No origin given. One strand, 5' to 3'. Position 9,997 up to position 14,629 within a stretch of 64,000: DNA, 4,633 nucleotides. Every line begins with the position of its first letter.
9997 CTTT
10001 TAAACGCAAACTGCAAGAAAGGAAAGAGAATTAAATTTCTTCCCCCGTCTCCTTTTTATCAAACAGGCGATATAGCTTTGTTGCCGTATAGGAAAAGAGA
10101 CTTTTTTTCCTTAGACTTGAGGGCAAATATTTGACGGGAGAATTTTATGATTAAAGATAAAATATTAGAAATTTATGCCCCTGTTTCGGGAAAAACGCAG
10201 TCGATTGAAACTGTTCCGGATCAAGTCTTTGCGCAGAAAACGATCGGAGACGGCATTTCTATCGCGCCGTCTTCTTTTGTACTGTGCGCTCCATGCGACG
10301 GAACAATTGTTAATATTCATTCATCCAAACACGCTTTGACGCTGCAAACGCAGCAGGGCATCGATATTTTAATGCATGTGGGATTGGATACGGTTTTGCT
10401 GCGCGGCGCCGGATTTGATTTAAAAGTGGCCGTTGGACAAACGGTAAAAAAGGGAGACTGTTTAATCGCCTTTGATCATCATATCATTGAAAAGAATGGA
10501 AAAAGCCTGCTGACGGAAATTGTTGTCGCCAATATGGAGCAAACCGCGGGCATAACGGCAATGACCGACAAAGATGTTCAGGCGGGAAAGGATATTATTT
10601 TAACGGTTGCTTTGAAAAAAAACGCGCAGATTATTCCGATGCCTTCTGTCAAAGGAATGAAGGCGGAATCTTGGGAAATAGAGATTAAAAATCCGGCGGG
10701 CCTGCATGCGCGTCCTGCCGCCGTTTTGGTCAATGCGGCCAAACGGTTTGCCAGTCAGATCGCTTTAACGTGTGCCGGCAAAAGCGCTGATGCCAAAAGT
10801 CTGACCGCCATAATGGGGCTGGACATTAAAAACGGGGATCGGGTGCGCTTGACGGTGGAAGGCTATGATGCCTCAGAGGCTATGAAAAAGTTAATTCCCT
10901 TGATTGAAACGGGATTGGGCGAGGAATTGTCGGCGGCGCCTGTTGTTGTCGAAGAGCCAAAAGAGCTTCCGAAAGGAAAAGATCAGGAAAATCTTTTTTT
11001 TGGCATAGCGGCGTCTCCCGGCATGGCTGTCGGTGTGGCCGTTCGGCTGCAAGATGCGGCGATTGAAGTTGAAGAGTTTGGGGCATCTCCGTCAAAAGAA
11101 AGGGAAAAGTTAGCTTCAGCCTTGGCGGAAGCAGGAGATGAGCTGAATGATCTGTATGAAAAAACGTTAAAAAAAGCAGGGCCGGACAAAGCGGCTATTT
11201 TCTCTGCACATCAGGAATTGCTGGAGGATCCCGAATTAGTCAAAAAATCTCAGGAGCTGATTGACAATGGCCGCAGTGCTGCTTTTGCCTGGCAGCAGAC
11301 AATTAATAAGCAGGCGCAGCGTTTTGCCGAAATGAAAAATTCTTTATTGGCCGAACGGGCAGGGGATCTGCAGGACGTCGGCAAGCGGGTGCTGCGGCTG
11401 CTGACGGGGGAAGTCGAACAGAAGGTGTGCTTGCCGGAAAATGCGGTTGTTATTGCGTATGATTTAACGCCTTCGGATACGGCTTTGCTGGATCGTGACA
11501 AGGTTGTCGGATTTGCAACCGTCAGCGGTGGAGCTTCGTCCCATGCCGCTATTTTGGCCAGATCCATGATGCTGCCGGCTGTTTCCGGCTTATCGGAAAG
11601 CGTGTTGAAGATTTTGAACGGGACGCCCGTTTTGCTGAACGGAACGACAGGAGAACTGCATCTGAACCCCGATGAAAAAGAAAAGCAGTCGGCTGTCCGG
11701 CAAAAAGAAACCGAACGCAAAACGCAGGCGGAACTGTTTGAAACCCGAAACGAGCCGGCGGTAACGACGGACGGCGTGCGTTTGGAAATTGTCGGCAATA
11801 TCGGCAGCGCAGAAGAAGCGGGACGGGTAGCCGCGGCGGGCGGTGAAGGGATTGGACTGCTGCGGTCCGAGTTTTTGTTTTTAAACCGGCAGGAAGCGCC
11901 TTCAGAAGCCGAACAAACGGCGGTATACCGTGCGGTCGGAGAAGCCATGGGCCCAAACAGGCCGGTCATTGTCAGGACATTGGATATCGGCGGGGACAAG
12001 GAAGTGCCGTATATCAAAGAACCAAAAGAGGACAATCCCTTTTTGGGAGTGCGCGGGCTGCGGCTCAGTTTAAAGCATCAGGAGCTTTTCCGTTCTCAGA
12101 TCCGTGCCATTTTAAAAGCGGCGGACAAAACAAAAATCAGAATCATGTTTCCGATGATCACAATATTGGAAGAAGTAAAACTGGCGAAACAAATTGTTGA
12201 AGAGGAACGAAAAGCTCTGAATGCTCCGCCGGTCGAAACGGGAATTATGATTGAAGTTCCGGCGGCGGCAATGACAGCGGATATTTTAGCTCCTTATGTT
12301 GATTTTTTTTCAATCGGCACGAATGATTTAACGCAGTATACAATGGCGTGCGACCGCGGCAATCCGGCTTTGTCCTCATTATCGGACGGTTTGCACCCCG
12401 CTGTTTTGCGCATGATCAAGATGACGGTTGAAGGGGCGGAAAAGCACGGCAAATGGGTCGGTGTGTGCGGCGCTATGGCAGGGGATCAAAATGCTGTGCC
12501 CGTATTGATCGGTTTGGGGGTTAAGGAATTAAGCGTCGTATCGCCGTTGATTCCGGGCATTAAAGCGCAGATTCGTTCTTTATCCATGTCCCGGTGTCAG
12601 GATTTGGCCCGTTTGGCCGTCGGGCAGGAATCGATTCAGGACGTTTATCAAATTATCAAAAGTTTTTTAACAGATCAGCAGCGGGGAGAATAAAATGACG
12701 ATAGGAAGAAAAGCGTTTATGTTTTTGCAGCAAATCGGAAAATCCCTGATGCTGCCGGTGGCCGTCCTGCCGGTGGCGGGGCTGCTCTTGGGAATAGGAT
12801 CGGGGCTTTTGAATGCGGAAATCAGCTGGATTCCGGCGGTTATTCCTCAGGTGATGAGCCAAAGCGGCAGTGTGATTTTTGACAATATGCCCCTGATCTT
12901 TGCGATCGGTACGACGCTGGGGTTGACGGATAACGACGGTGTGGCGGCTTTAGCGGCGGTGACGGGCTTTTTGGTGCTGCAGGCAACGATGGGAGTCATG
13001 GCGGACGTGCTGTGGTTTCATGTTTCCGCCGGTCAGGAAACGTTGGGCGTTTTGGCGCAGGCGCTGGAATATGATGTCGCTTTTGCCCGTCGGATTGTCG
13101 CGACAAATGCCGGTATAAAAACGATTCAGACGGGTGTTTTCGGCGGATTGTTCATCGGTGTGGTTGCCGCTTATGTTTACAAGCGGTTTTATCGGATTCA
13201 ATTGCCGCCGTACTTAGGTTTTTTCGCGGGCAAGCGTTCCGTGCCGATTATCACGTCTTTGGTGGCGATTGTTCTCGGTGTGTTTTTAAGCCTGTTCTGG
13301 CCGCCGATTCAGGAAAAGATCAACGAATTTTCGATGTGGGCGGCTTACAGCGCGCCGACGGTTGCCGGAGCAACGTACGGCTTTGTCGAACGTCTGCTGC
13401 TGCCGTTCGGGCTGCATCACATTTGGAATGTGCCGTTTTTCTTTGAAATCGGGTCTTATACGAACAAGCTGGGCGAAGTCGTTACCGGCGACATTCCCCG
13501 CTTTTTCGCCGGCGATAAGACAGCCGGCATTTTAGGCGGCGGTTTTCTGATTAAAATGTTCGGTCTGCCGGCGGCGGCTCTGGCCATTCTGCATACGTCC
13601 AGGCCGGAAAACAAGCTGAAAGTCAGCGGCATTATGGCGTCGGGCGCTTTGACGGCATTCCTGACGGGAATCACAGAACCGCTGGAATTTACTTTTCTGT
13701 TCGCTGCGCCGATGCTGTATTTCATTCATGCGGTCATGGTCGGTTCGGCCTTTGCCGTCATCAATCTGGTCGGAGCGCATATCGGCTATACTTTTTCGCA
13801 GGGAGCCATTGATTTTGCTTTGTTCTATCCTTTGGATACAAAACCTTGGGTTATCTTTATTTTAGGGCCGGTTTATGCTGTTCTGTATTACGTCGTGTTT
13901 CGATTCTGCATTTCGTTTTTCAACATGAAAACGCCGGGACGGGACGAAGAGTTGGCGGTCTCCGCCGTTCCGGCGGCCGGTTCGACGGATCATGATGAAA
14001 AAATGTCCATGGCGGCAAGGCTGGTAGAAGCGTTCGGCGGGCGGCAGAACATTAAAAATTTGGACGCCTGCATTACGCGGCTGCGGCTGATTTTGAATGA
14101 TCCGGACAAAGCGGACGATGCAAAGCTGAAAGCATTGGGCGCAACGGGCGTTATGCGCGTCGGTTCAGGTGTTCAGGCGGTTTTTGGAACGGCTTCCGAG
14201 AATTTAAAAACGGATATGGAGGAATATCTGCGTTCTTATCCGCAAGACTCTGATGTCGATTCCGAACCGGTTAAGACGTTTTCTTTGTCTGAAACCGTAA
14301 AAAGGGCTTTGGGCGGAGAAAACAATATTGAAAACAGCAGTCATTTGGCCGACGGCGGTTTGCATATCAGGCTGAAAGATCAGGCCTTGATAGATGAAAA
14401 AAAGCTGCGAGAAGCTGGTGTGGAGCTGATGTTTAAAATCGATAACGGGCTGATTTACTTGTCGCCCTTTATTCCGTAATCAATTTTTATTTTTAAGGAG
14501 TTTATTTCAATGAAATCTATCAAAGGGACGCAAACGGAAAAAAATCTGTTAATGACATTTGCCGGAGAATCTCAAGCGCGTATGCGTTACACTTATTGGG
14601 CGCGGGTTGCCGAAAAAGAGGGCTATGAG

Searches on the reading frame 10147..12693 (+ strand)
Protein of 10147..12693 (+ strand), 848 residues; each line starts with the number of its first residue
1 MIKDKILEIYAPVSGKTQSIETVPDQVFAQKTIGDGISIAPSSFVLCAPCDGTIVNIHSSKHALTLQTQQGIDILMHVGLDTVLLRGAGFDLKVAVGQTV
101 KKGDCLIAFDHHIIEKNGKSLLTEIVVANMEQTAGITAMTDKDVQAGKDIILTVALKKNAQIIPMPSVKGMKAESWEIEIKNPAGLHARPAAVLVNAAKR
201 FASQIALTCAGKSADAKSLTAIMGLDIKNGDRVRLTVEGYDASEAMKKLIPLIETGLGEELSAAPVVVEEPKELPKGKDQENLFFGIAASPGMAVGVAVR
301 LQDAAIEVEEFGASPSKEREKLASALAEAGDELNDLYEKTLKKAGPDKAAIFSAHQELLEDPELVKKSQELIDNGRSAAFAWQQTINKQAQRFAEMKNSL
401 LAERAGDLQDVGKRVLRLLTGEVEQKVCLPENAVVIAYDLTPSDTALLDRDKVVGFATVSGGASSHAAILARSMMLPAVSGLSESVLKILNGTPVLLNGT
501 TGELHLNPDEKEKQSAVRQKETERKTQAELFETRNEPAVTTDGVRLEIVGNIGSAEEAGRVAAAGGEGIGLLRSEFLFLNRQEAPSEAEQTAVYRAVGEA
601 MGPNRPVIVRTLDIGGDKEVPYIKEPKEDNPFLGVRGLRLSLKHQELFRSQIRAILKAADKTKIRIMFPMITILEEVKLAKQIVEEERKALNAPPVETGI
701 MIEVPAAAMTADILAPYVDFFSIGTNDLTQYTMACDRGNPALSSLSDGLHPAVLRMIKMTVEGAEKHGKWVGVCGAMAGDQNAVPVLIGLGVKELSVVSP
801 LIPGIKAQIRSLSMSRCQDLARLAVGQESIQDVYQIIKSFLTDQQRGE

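Call 66: search_protein_families(library=ncbifam, proteins=[window:10147-12693:+], max_evalue=1e-20)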
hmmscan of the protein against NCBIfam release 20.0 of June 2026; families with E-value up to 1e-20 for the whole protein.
window:10147-12693:+ (848 aa): 14 families
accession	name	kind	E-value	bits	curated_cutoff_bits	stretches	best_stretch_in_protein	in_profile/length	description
TIGR01417.1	PTS_I_fam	equivalog_domain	2.8e-171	570.8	341.7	1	285-837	2-564/565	phosphoenolpyruvate--protein phosphotransferase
NF008382.0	PRK11177.1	equivalog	5.9e-150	500.6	824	1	286-844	4-572/575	phosphoenolpyruvate-protein phosphotransferase PtsI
NF008283.0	PRK11061.1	equivalog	3.9e-118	395.7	583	1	283-845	170-739/748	phosphoenolpyruvate--protein phosphotransferase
NF005057.0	PRK06464.1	equivalog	1.8e-58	198.3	598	1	596-812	563-788/798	phosphoenolpyruvate synthase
TIGR01418.1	PEP_synth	equivalog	9.3e-56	189.6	739.75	1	596-799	557-769/784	pyruvate, water dikinase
NF008478.1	PRK11377.1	equivalog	2e-52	178.8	520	1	147-506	130-472/473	dihydroxyacetone kinase phosphoryl donor subunit DhaM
NF006962.0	PRK09439.1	equivalog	6.2e-44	149.7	212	1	5-154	19-167/169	PTS glucose transporter subunit IIA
TIGR01995.1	PTS-II-ABC-beta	subfamily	5.9e-42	144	614.7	1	8-151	472-615/618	beta-glucoside-specific PTS transporter subunit IIABC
TIGR00830.1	PTBA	subfamily_domain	9.9e-39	132.1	97.5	1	9-129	1-121/121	glucose PTS transporter subunit IIA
TIGR01828.1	pyru_phos_dikin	equivalog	8e-35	120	843.45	1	623-796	647-847/865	pyruvate, phosphate dikinase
NF007335.0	PRK09824.1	equivalog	5.8e-32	111.1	894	1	6-151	478-623/627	PTS beta-glucoside transporter subunit IIABC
NF007608.0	PRK10255.1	equivalog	6.3e-31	107.5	1010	1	5-151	497-643/648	PTS N-acetyl glucosamine transporter subunit IIABC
TIGR01003.1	PTS_HPr_family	subfamily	8.9e-24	83.3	47.9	1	176-253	4-81/82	HPr family phosphocarrier protein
NF008319.0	PRK11109.1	equivalog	1.3e-22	80.7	302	1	117-260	229-375/376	fused PTS fructose transporter subunit IIA/HPr protein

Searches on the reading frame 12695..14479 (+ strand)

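Call 66: search_protein_families(library=ncbifam, proteins=[window:12695-14479:+], max_evalue=1e-20)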
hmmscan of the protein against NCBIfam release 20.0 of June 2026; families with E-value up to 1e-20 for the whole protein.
window:12695-14479:+ (594 aa): 9 families
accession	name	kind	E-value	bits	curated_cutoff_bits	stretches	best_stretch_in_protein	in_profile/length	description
TIGR02002.1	PTS-II-BC-glcB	equivalog_domain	1.2e-193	644.4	591.8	1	6-513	3-501/502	glucose-specific PTS transporter subunit IIBC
NF008301.0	PRK11089.1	equivalog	2.5e-192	639.8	647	1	5-514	3-476/477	PTS glucose transporter subunit IIBC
TIGR01998.1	PTS-II-BC-nag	equivalog_domain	1.9e-137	458.9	553.2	1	9-508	3-474/475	N-acetylglucosamine-specific PTS transporter subunit IIBC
NF007608.0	PRK10255.1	equivalog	1.5e-110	370.6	1010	1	119-514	73-468/648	PTS N-acetyl glucosamine transporter subunit IIABC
NF007509.0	PRK10110.1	subfamily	1.4e-100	337.2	665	1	8-513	12-526/530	PTS maltose transporter subunit IICB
TIGR02004.1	PTS-IIBC-malX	hypoth_equivalog_domain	9.6e-100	334.6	632.2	1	8-510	5-515/517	maltose/glucose-specific PTS transporter subunit IIBC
TIGR02005.1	PTS-IIBC-alpha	subfamily_domain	9.4e-74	248.6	607.3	1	11-510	4-522/524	alpha-glucoside-specific PTS transporter subunit IIBC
TIGR02003.1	PTS-II-BC-unk1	hypoth_equivalog_domain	6.8e-72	242.7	649.85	2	7-266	4-270/547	PTS transporter subunit IIBC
TIGR00852.1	pts-Glc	subfamily_domain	2.3e-70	237.2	291.1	1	58-359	1-288/290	maltose/glucose-specific PTS transporter subunit IIC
